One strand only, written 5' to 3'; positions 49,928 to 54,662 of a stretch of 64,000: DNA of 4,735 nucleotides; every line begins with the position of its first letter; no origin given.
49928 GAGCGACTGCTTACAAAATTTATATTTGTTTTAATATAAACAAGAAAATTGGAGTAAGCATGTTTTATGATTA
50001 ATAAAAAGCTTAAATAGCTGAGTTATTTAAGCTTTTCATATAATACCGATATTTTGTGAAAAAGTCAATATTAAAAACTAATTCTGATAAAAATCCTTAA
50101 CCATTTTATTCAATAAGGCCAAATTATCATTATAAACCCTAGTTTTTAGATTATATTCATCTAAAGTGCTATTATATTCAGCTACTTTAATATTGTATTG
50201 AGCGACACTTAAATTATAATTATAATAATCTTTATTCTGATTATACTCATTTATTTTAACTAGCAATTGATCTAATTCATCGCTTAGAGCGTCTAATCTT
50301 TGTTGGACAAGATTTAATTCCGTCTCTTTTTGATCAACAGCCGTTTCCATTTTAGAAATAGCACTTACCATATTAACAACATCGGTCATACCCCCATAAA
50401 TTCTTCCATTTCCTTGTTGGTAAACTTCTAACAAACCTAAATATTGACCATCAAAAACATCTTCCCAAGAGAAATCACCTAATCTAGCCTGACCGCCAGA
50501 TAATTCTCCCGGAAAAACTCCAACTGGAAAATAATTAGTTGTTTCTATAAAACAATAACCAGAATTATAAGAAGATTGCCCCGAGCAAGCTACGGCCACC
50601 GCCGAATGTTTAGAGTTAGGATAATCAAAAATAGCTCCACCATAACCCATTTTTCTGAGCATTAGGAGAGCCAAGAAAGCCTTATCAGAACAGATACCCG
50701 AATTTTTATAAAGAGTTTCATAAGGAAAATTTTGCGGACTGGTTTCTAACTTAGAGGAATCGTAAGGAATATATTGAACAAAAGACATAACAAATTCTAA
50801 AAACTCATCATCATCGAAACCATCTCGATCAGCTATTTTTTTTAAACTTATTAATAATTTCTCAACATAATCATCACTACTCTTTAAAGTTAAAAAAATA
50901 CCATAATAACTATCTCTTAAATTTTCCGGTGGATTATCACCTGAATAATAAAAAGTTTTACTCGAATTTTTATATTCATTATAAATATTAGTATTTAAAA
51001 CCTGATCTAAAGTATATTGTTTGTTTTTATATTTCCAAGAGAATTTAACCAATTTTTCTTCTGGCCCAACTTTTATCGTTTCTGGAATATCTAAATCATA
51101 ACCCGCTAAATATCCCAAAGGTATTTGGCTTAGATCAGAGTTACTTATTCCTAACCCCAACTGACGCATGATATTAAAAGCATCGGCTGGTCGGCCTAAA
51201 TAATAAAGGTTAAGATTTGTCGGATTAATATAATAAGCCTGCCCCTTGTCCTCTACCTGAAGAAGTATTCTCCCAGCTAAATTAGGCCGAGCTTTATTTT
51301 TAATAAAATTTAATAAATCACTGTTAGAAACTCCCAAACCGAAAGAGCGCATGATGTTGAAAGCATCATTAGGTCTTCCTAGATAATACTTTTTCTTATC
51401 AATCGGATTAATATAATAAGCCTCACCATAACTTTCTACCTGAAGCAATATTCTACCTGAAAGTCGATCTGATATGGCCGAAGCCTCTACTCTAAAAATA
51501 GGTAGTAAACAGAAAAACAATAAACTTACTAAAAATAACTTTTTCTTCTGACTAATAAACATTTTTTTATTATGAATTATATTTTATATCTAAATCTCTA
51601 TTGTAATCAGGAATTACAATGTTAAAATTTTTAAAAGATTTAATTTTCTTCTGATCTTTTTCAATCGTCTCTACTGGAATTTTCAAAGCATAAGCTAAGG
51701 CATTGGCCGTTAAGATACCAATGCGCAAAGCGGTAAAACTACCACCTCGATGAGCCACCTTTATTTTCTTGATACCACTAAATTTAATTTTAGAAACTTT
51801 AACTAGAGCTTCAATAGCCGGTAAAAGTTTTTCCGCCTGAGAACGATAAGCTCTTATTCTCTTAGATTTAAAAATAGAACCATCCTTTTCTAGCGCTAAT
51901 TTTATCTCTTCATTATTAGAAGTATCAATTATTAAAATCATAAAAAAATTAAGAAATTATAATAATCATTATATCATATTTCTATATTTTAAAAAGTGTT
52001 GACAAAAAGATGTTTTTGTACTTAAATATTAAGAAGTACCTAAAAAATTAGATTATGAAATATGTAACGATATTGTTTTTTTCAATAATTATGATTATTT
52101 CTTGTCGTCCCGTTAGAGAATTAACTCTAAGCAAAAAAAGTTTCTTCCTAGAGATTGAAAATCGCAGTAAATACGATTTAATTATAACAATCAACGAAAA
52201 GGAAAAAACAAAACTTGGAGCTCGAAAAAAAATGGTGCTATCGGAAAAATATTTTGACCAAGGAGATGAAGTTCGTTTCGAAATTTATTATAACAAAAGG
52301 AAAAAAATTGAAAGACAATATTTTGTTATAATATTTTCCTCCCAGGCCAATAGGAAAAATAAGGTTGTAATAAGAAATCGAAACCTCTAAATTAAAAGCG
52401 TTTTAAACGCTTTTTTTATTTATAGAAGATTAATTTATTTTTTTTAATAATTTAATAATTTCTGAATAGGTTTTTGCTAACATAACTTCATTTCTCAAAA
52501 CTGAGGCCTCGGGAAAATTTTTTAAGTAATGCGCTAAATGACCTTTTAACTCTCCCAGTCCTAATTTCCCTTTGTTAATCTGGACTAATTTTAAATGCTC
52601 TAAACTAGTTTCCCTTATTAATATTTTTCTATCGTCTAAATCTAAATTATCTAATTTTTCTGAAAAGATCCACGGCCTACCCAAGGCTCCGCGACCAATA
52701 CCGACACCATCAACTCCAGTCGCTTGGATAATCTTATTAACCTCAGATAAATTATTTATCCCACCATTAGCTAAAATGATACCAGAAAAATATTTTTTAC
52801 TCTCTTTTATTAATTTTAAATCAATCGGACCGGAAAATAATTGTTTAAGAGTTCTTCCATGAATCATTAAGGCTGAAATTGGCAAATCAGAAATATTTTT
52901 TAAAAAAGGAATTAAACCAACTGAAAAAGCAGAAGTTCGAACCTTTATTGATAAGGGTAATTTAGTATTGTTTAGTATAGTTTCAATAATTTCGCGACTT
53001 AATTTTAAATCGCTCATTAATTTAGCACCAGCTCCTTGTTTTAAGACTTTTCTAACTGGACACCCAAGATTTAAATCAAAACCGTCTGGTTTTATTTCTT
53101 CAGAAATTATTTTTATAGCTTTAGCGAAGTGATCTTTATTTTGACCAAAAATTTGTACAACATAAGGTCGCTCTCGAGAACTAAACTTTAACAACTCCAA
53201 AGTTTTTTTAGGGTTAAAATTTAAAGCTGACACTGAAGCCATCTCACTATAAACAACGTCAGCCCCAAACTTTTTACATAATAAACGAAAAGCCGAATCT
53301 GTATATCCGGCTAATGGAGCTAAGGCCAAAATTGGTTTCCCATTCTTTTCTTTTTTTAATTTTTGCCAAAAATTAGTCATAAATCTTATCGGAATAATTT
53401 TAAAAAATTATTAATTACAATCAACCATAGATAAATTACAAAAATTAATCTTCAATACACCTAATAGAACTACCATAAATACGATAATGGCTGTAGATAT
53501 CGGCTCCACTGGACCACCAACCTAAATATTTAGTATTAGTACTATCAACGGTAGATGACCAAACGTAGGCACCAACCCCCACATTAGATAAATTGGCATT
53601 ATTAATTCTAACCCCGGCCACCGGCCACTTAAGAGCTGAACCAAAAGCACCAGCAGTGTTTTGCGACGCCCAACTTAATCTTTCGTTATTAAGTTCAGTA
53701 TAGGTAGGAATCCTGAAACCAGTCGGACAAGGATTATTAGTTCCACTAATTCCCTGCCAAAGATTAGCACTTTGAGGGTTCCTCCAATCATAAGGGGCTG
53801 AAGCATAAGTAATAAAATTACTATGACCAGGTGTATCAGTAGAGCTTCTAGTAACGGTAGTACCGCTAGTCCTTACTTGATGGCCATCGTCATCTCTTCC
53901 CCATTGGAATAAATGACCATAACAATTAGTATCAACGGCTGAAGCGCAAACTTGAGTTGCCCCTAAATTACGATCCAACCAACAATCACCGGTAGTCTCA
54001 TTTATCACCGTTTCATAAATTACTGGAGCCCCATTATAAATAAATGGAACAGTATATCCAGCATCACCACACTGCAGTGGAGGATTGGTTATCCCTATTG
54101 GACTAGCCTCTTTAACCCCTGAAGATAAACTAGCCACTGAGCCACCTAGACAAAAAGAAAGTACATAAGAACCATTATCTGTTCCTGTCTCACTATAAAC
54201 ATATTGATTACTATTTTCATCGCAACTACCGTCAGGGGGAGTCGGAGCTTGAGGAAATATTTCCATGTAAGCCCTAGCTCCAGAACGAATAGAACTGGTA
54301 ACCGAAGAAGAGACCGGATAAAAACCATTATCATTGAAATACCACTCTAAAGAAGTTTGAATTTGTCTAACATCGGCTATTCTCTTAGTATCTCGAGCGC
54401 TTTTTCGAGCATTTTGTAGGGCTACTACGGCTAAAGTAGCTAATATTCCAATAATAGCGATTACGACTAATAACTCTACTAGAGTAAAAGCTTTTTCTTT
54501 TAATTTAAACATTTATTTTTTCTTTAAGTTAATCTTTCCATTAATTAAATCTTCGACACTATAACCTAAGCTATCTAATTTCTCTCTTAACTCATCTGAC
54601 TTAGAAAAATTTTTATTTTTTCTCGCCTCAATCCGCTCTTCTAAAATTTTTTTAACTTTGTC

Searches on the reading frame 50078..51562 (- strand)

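Call 46: search_protein_families(library=pfam, proteins=[window:50078-51562:-], max_evalue=0.00001)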
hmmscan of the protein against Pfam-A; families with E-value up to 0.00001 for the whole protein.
window:50078-51562:- (494 aa): 1 family
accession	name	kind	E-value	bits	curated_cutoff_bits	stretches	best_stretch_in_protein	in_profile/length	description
PF04473.18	DUF553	-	4.6e-06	26.6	20.5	0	258-328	22-106/140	Transglutaminase-like domain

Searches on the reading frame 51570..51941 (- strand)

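Call 61: search_protein_families(library=pfam, proteins=[window:51570-51941:-], max_evalue=0.0001)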
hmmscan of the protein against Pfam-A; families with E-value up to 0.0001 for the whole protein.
window:51570-51941:- (123 aa): 1 family
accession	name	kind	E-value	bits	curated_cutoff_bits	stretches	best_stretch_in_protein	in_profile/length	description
PF00814.31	TsaD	-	4.1e-12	46.8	24.8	1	31-92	25-86/264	tRNA N6-adenosine threonylcarbamoyltransferase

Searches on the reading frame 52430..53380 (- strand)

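Call 61: search_protein_families(library=pfam, proteins=[window:52430-53380:-], max_evalue=0.0001)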
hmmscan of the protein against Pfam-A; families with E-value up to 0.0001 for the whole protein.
window:52430-53380:- (316 aa): 1 family
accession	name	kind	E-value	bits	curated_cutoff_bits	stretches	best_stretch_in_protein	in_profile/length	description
PF01207.24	Dus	-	2.2e-57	195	20.4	1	20-308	2-298/311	Dihydrouridine synthase (Dus)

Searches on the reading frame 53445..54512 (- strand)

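Call 61: search_protein_families(library=pfam, proteins=[window:53445-54512:-], max_evalue=0.0001)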
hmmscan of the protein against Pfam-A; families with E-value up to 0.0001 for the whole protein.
window:53445-54512:- (355 aa): 2 families
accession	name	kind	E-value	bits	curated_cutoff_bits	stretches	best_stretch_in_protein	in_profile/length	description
PF07963.17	N_methyl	-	1.2e-07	31.5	21.2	1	5-28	3-26/27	Prokaryotic N-terminal methylation motif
PF09603.15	Fib_succ_major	-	9.8e-05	23.1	33.9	0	177-353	7-186/187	Fibrobacter succinogenes major domain (Fib_succ_major)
